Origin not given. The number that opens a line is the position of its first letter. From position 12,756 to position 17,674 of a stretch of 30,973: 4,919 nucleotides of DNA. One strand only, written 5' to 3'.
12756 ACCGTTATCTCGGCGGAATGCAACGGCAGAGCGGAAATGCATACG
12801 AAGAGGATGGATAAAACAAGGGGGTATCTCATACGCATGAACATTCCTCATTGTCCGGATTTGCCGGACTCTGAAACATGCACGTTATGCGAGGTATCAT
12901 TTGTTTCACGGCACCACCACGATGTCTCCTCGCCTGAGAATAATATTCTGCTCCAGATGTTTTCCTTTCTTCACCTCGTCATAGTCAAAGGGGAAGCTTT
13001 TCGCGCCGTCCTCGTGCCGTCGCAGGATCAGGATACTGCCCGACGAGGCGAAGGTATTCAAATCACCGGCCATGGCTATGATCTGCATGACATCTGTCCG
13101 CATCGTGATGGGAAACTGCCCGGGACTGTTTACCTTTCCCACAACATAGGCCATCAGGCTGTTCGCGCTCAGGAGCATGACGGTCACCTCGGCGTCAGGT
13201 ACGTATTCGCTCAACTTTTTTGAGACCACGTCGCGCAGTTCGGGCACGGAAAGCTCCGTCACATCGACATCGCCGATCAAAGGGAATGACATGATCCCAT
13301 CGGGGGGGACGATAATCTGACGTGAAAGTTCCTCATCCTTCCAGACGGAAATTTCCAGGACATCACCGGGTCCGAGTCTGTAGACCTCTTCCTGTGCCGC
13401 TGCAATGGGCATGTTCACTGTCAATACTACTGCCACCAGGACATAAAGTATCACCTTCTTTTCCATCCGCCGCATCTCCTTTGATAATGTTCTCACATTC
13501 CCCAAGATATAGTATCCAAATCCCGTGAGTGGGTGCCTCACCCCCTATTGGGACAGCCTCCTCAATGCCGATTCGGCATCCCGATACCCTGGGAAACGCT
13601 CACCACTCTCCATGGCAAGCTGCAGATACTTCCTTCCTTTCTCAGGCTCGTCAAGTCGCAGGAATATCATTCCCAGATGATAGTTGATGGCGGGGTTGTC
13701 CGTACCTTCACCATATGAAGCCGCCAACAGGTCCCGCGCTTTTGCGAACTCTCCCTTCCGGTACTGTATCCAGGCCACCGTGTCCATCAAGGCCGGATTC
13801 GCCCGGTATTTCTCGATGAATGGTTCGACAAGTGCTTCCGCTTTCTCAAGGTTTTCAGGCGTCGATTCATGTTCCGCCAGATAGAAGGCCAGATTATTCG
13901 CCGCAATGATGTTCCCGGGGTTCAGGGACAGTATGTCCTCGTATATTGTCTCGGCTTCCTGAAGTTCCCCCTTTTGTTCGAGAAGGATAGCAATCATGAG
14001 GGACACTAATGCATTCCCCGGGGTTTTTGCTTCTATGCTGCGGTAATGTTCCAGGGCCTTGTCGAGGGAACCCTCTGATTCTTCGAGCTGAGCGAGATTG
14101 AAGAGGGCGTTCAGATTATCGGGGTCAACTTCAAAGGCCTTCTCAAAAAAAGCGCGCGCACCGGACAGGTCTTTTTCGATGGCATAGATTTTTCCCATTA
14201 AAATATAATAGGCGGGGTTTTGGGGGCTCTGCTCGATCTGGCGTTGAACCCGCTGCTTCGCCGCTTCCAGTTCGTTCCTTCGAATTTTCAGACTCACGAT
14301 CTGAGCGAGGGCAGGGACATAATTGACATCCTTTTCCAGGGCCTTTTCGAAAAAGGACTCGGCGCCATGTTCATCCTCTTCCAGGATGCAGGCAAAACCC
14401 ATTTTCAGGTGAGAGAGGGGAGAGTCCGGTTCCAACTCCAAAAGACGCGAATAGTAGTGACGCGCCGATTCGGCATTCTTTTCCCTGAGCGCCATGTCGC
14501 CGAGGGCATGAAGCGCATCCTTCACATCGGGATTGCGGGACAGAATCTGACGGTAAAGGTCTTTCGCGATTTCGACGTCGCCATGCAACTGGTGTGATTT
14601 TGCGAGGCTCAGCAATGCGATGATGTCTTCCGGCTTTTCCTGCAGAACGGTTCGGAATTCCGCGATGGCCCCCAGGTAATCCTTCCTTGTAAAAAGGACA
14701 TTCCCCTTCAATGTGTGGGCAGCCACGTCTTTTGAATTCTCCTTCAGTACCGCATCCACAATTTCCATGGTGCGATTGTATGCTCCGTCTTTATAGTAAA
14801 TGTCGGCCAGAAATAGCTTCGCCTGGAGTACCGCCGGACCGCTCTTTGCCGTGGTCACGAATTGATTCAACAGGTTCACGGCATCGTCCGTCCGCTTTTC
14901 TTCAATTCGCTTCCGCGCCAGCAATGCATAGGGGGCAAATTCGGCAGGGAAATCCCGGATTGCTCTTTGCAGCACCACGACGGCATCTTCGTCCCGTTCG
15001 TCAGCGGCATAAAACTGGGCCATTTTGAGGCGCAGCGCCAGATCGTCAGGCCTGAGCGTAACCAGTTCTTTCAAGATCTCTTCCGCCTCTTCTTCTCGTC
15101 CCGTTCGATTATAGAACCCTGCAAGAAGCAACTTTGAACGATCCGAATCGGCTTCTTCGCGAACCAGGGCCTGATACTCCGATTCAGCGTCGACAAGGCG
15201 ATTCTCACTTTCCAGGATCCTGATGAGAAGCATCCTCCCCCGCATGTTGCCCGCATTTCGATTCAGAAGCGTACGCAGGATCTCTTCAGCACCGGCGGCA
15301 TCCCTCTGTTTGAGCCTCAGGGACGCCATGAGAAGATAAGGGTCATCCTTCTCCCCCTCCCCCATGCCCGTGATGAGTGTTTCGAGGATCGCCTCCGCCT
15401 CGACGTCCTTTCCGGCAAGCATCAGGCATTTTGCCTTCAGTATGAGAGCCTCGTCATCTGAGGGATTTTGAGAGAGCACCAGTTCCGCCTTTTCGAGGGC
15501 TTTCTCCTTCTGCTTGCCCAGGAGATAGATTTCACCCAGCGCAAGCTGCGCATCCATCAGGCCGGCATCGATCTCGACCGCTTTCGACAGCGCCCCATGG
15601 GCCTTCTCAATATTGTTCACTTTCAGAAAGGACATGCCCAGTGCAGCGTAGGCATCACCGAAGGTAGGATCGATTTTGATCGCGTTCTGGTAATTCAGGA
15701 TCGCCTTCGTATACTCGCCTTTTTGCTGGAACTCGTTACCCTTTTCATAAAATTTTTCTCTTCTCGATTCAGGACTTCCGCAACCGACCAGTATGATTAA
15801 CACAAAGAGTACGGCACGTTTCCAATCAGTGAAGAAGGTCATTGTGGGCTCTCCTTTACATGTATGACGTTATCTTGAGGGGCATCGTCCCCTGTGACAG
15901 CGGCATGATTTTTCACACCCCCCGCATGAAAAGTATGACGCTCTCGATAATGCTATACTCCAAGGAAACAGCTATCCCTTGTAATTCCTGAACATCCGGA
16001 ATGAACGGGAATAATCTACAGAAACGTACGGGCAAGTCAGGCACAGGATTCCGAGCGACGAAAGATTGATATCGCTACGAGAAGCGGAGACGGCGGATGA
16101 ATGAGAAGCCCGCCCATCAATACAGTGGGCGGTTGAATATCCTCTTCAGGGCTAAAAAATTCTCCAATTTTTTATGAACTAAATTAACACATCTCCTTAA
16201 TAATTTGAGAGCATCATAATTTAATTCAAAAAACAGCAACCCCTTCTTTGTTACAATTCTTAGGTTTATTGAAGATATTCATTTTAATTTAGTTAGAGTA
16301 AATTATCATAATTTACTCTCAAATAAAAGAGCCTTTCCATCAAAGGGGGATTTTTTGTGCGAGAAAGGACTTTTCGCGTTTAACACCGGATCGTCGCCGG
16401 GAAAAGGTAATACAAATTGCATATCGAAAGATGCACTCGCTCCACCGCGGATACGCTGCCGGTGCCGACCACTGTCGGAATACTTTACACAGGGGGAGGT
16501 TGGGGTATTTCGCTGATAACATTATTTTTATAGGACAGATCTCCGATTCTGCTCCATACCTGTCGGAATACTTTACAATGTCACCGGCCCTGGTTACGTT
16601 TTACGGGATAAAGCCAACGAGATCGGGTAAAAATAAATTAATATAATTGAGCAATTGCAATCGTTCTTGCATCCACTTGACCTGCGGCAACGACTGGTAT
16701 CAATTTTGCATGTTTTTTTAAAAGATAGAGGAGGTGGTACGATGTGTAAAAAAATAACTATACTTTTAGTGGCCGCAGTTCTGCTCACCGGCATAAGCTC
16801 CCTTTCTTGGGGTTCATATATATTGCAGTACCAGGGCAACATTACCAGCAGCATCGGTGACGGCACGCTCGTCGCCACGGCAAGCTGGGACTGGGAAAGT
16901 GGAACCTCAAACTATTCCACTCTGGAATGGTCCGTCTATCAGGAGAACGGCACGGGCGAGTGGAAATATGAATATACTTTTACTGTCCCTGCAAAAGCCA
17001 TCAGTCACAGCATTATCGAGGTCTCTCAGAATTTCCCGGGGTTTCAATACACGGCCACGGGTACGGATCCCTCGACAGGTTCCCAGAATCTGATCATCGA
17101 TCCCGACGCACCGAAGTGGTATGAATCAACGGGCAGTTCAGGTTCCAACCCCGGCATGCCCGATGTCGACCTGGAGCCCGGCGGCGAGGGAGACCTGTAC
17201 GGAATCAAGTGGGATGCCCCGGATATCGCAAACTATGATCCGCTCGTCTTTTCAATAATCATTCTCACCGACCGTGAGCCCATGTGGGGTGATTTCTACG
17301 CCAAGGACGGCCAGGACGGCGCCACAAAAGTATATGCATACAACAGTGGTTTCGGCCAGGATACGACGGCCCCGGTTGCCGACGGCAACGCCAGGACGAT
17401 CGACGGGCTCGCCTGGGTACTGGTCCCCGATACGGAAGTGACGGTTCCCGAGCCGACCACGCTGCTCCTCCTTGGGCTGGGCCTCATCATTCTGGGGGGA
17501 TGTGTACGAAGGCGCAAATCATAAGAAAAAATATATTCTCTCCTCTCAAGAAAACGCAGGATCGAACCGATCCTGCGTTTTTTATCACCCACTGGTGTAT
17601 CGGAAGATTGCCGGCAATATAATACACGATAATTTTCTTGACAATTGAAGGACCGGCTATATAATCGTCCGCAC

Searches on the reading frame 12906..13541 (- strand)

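Call 7: search_protein_families(library=ncbifam, proteins=[window:12906-13541:-], max_evalue=0.00001)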
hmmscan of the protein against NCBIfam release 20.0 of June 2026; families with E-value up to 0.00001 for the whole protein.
window:12906-13541:- (211 aa): 4 families
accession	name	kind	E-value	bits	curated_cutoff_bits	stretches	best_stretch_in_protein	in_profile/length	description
TIGR03027.2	pepcterm_export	equivalog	7.7e-36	123.3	180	1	53-211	2-165/169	XrtA/PEP-CTERM system exopolysaccharide export protein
NF041843.1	EpsY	equivalog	1.5e-27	96.2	320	1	48-210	47-210/211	exopolysaccharide export protein EpsY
TIGR03028.1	EpsE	equivalog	1.3e-24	86.8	262.65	1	54-210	2-159/239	polysaccharide export protein EpsE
NF011658.0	PRK15078.1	subfamily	1.5e-21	76.6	333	1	52-211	83-250/380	polysaccharide export protein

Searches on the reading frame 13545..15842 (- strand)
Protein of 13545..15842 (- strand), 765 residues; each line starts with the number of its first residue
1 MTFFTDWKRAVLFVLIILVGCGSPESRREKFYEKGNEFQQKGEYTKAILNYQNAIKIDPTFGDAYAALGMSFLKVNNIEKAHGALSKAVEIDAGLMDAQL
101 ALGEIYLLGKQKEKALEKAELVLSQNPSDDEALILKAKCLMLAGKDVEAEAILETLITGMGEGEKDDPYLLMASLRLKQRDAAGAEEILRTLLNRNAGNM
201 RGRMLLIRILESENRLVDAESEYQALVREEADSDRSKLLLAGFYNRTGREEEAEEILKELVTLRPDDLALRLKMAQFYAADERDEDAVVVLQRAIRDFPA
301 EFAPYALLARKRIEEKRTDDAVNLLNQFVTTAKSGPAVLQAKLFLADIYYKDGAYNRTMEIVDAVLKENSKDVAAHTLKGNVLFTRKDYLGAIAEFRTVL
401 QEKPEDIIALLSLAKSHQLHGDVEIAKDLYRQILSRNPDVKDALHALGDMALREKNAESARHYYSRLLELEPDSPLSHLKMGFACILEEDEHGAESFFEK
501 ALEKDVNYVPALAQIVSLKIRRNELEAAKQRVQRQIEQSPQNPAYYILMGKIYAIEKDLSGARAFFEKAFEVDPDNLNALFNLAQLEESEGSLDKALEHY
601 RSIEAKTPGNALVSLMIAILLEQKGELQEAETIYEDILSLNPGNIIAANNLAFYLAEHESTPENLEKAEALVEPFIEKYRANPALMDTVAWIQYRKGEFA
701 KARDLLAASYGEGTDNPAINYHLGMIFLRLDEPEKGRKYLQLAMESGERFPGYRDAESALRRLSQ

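Call 7: search_protein_families(library=ncbifam, proteins=[window:13545-15842:-], max_evalue=0.00001)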
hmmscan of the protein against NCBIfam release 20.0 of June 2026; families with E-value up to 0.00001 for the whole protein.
window:13545-15842:- (765 aa): 33 families (the best 25 are shown)
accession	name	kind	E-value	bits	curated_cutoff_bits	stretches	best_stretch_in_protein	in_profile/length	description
TIGR02917.1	PEP_TPR_lipo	equivalog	1.1e-92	311.5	312.2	5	434-610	356-532/899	XrtA/PEP-CTERM system TPR-repeat protein PrsT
NF040959.1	MamA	equivalog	1.2e-41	142.5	200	3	428-601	23-197/204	magnetosome protein MamA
TIGR02521.1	type_IV_pilW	equivalog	4e-35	121.5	154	3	371-552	29-212/234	type IV pilus biogenesis/stability protein PilW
NF033920.0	C39_PA2778_fam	equivalog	1.2e-32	113.3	150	1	521-599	168-246/255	PA2778 family cysteine peptidase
TIGR02795.1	tol_pal_ybgF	equivalog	3e-28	98.8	90.1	0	375-443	41-112/119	tol-pal system protein YbgF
TIGR02552.1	LcrH_SycD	equivalog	5.6e-26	90.9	104.8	0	397-505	8-116/136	SycD/LcrH family type III secretion system chaperone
NF052415.1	T3SS_chap_SctY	equivalog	2.1e-24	86.1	70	0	239-330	11-105/106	type III secretion apparatus assembly chaperone SctY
NF033758.1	gliding_GltE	equivalog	1.3e-23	83.7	225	2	388-549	135-296/411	adventurous gliding motility TPR repeat lipoprotein GltE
NF047371.1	FlcA_CTERM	equivalog_domain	3e-23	82.2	300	1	530-639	425-535/646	periplasmic flagellar collar protein FlcA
NF008756.0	PRK11788.1-4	equivalog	1.4e-22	80.3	474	2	32-198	151-314/389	lipopolysaccharide assembly protein LapB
NF008757.0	PRK11788.1-5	equivalog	5.4e-22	78.5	363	1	494-679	126-312/388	lipopolysaccharide assembly protein LapB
NF008520.0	PRK11447.1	equivalog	6.8e-20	70.5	858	2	248-517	161-427/1157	cellulose synthase complex outer membrane protein BcsC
NF053607.1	CHU_0125_OmpA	equivalog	1.6e-19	69.9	620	1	10-126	8-117/639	CHU_0125 family OmpA-like outer membrane integrity protein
NF033762.1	social_mot_Tgl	equivalog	4e-19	69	225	1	12-124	10-128/252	social motility TPR repeat lipoprotein Tgl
TIGR00540.1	TPR_hemY_coli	hypoth_equivalog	1.1e-18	67.1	142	1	489-601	275-383/385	heme biosynthesis-associated TPR protein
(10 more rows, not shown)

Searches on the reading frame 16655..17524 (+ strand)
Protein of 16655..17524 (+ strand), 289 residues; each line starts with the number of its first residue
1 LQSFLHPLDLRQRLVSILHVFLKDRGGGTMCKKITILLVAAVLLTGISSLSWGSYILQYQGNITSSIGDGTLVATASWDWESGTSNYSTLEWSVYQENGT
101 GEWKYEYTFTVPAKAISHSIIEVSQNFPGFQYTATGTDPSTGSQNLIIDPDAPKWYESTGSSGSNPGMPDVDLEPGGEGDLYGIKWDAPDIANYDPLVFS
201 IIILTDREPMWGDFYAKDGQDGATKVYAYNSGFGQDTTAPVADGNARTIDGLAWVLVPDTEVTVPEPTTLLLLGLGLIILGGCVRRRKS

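Call 33: search_protein_families(library=pfam, proteins=[window:16655-17524:+], max_evalue=0.00001)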
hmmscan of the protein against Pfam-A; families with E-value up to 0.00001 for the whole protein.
window:16655-17524:+ (289 aa): 1 family
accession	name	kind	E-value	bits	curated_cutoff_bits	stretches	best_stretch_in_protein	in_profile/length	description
PF07589.16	PEP-CTERM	-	2.2e-06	28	20.7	1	263-286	1-24/24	PEP-CTERM motif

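Call 74: search_protein_families(library=ncbifam, proteins=[window:16655-17524:+], max_evalue=0.00001)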
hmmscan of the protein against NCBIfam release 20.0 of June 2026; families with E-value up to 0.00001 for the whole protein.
window:16655-17524:+ (289 aa): 3 families
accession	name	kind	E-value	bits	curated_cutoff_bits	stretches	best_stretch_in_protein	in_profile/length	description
NF041538.1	PEP_EDSA_1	subfamily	2e-06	27.7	100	1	262-287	282-307/307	EDSAP-1 family PEP-CTERM protein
NF038125.1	PEP_CTERM_THxN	subfamily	5.4e-06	26.2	85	1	260-287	220-246/246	THxN family PEP-CTERM protein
TIGR02595.1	PEP_CTERM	domain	6.2e-06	26.7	16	1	264-288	1-22/24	PEP-CTERM sorting domain-containing protein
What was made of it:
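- On XrtA/PEP-CTERM exopolysaccharide locus: A PEP-CTERM protein lies at 16655-17524 (calls 33, 74).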
